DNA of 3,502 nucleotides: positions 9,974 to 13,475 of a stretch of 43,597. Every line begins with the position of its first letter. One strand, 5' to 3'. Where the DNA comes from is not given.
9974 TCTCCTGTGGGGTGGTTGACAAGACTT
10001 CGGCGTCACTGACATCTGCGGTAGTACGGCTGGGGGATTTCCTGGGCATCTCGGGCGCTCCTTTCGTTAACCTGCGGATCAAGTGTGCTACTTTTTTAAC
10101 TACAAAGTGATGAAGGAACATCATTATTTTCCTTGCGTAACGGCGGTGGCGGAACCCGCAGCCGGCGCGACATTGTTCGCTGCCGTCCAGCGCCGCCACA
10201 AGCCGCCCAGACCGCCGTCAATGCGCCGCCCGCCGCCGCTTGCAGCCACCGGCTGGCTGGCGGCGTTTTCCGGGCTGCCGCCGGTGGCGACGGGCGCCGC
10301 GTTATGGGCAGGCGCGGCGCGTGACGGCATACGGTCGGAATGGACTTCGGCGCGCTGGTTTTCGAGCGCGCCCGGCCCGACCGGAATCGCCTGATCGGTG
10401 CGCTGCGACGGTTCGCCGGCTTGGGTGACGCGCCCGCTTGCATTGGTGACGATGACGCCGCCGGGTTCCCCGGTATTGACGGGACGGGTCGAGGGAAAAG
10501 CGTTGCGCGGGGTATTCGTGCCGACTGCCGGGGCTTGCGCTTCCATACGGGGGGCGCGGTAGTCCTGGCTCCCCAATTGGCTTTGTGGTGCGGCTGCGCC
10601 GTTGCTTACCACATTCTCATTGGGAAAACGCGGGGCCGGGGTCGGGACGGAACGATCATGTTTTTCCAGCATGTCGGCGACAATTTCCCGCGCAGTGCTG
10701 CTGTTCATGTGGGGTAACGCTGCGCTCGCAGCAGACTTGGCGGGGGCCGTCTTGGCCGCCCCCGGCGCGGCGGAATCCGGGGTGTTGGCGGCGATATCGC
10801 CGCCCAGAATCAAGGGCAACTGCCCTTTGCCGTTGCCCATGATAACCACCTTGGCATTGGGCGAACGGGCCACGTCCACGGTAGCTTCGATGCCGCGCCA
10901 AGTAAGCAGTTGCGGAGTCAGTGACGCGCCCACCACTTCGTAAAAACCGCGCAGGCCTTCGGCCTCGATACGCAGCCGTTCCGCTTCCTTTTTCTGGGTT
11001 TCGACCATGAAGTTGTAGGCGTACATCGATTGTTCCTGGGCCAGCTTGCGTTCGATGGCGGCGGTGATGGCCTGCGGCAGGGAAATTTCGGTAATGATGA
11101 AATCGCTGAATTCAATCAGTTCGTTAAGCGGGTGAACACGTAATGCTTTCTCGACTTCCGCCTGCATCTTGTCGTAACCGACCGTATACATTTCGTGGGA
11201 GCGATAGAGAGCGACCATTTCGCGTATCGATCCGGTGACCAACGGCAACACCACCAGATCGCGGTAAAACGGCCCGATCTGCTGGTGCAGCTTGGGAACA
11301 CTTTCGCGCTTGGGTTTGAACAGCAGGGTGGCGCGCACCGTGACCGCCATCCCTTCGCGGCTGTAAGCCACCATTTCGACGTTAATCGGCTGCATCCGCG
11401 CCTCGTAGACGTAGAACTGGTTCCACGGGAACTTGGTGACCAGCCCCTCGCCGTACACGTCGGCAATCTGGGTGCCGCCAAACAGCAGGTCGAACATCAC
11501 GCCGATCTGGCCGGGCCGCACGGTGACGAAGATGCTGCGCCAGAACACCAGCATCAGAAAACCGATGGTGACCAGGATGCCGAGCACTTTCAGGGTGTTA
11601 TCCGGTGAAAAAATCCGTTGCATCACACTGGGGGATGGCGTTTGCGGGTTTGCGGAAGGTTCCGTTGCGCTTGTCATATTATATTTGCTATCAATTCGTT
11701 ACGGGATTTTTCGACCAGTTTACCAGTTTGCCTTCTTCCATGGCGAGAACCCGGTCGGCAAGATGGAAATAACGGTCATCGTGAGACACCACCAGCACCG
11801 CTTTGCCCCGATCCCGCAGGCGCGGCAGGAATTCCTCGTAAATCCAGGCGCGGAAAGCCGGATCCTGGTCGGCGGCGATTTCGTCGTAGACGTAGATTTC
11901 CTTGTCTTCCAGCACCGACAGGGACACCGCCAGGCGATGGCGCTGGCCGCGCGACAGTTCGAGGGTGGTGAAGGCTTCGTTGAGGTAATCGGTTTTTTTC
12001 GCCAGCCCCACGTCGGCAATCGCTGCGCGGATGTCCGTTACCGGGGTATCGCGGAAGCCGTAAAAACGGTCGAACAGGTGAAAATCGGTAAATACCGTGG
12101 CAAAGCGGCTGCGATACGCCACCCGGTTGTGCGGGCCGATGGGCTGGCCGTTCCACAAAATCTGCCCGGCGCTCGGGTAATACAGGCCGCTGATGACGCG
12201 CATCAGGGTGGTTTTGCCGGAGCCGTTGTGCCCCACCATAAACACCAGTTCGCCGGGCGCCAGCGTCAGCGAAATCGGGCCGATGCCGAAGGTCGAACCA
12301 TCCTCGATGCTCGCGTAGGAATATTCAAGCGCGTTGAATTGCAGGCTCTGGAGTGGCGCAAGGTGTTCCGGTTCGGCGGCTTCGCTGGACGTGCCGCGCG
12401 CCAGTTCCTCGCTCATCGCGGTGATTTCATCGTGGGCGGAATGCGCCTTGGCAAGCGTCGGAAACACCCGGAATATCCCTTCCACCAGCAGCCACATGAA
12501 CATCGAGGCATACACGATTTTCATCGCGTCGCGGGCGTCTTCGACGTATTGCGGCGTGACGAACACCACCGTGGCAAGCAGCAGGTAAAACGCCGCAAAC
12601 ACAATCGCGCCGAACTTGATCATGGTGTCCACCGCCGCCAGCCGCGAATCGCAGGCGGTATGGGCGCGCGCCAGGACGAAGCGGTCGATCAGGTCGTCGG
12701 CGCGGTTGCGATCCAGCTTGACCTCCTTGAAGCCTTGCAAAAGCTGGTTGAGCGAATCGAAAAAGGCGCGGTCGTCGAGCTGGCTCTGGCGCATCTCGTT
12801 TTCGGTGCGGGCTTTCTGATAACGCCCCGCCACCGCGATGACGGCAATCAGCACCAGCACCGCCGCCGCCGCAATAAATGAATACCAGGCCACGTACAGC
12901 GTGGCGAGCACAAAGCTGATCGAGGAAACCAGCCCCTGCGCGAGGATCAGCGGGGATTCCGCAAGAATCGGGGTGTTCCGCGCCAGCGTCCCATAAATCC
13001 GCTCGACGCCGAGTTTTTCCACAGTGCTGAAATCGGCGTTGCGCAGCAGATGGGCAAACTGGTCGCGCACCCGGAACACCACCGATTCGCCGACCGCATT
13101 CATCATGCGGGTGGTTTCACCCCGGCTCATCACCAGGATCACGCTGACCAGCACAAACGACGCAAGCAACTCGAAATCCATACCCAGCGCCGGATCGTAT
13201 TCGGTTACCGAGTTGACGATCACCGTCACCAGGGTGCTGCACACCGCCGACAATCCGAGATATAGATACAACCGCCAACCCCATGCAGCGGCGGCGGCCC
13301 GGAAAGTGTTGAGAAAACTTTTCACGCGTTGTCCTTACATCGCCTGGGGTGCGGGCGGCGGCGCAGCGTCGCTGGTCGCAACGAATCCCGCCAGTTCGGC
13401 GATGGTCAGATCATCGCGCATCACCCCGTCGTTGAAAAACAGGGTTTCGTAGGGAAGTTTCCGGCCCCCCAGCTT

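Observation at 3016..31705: Non-canonical PUFA-synthase-like / type I PKS (+NRPS remnant) secondary-lipid gene cluster with built-in PPTase and dedicated efflux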

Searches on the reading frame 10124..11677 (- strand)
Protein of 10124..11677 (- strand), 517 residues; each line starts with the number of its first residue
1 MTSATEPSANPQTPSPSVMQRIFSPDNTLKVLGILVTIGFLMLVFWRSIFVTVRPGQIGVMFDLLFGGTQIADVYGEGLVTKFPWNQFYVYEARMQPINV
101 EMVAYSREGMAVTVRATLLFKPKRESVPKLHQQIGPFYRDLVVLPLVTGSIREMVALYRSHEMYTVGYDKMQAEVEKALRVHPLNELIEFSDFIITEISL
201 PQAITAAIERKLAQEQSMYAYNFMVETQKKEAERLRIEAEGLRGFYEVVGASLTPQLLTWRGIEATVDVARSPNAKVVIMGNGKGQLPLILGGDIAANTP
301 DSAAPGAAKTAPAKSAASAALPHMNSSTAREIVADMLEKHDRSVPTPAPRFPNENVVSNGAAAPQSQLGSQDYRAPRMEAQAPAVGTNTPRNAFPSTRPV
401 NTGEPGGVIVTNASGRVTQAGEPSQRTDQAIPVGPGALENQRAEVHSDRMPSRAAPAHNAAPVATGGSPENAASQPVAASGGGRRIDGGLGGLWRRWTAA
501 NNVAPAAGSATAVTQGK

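Call 4: search_protein_families(library=pfam, proteins=[window:10124-11677:-], max_evalue=0.001)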
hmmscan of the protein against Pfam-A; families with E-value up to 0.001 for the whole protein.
window:10124-11677:- (517 aa): 1 family
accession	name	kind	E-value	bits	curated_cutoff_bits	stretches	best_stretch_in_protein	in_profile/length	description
PF01145.31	Band_7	-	2.4e-22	80.3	23.6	1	52-231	2-175/176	SPFH domain / Band 7 family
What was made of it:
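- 10124..11677 (-): SPFH/Band-7 (flotillin-like) protein, 517 aa. Call 4.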

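Call 7: search_protein_families(library=ncbifam, proteins=[window:10124-11677:-], max_evalue=0.001)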
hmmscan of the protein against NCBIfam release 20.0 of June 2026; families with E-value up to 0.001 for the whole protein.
window:10124-11677:- (517 aa): 0 families

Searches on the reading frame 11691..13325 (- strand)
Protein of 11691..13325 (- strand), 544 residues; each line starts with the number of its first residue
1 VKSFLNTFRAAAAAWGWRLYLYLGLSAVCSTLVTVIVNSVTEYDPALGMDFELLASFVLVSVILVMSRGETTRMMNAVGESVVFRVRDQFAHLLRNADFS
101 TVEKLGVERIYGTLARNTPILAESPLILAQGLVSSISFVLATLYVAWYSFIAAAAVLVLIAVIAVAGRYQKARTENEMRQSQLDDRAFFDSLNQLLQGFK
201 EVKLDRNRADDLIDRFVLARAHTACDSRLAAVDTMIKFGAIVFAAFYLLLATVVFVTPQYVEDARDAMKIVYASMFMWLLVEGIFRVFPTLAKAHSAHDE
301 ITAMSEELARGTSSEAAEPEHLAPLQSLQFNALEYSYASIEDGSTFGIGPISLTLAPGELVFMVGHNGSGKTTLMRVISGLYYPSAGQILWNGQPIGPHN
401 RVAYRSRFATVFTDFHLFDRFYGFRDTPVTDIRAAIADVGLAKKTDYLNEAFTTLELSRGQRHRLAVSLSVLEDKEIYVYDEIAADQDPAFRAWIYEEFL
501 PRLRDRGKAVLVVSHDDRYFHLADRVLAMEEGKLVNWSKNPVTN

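Call 4: search_protein_families(library=pfam, proteins=[window:11691-13325:-], max_evalue=0.001)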
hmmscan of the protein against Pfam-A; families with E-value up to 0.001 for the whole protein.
window:11691-13325:- (544 aa): 3 families
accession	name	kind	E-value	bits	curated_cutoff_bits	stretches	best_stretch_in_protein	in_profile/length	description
PF00005.33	ABC_tran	-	5.5e-25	89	25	1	350-483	3-135/137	ABC transporter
PF02463.25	SMC_N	-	4e-06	26.9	40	0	453-530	133-212/220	RecF/RecN/SMC N terminal domain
PF13304.12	AAA_21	-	0.00034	21.2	27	0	361-381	2-22/304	AAA domain, putative AbiEii toxin, Type IV TA system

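Call 7: search_protein_families(library=ncbifam, proteins=[window:11691-13325:-], max_evalue=0.001)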
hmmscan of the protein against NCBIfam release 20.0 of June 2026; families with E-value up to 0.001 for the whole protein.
window:11691-13325:- (544 aa): 172 families (the best 25 are shown)
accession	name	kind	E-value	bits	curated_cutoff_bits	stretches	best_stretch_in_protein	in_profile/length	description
NF007813.0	PRK10522.1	equivalog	2e-84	284.2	604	1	46-536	43-529/547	multidrug ABC transporter permease/ATP-binding protein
TIGR01194.1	cyc_pep_trnsptr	subfamily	7.8e-83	278.9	286.2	1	22-536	25-549/554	cyclic peptide export ABC transporter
TIGR02203.1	MsbA_lipidA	equivalog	2.5e-30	105.5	602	1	25-536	25-548/572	lipid A export permease/ATP-binding protein MsbA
TIGR02857.1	CydD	equivalog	5.4e-27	94.9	435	1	133-529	127-529/529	thiol reductant ABC exporter subunit CydD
TIGR02868.1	CydC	equivalog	6e-27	94.5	329.05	1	125-516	133-529/530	thiol reductant ABC exporter subunit CydC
TIGR02204.1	MsbA_rel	hypoth_equivalog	1.5e-26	93.2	780.4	1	4-536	12-554/576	ABC transporter, permease/ATP-binding protein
TIGR03375.1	type_I_sec_LssB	subfamily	3.8e-24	85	693.1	1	151-535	292-680/696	type I secretion system permease/ATPase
TIGR04521.1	ECF_ATPase_2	equivalog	3.2e-23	82.2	330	1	329-536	2-225/279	energy-coupling factor transporter ATPase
NF045513.1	HepA_fam_ABC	equivalog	2.5e-22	79.1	725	1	107-536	155-588/610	heterocyst formation ABC transporter subunit HepA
TIGR02982.1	heterocyst_DevA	subfamily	8.5e-22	77.8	295.8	1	351-534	24-219/220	ABC exporter ATP-binding subunit, DevA family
TIGR04520.1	ECF_ATPase_1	equivalog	1.7e-21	76.8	315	2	329-413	2-84/269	energy-coupling factor transporter ATPase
NF008364.0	PRK11160.1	equivalog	1.8e-21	76.4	630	1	124-538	139-556/575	heme ABC transporter ATP-binding protein/permease CydC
TIGR03796.1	NHLM_micro_ABC1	equivalog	2.7e-21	75.5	853.3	1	132-536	275-691/710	NHLP family bacteriocin export ABC transporter peptidase/permease/ATPase subunit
TIGR01189.1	ccmA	equivalog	1.4e-20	73.9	131.6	1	348-518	16-188/198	heme ABC exporter ATP-binding protein CcmA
TIGR02673.1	FtsE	equivalog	1.4e-20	73.9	264.85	1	348-532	18-213/214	cell division ATP-binding protein FtsE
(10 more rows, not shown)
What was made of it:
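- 11691..13325 (-): ABC exporter with fused permease and ATPase, of cyclic-peptide/SyrD type. TIGR01194 scores 278.9 bits against a 286.2 cut-off; PRK10522 scores 284 bits (call 7).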
